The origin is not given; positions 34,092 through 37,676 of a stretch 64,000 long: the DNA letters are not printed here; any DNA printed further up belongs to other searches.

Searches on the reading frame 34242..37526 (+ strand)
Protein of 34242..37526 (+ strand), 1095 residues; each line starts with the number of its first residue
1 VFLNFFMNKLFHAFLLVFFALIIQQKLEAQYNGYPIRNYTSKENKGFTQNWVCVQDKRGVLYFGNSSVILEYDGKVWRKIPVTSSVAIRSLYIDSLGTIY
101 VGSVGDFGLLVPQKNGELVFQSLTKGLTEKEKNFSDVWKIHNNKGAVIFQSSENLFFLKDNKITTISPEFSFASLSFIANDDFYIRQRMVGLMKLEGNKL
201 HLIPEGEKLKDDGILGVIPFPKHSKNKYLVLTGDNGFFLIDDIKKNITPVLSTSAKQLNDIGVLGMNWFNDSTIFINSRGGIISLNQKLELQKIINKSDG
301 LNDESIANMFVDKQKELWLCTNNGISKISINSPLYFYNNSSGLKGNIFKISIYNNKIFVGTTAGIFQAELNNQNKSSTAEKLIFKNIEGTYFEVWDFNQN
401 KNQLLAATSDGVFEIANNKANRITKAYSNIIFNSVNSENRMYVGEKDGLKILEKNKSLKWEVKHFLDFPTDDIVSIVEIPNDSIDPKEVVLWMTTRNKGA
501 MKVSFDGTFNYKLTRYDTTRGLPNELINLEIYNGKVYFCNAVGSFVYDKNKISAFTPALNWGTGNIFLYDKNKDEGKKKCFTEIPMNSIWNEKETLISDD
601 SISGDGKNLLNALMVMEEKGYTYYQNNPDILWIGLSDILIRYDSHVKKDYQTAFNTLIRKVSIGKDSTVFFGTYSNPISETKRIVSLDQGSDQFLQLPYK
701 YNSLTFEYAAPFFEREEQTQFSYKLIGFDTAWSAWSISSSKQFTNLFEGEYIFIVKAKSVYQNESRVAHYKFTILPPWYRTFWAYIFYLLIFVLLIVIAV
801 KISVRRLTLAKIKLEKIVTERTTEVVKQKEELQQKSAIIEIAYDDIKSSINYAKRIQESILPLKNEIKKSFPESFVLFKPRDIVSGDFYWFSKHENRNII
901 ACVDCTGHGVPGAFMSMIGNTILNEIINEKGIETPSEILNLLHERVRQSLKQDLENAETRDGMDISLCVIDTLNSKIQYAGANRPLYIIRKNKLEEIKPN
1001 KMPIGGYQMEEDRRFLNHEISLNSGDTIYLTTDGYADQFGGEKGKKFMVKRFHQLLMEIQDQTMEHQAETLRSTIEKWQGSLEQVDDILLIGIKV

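Call 54: search_protein_families(library=pfam, proteins=[window:34242-37526:+], max_evalue=0.00001)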
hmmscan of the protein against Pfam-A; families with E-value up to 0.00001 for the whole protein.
window:34242-37526:+ (1095 aa): 2 families
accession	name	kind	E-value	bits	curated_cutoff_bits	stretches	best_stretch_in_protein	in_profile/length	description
PF07228.17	SpoIIE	-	3.2e-24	86.4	25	1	897-1094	4-190/192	Stage II sporulation protein E (SpoIIE)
PF07495.19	Y_Y_Y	-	2.9e-09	37.1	26.6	1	715-774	4-64/65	Y_Y_Y domain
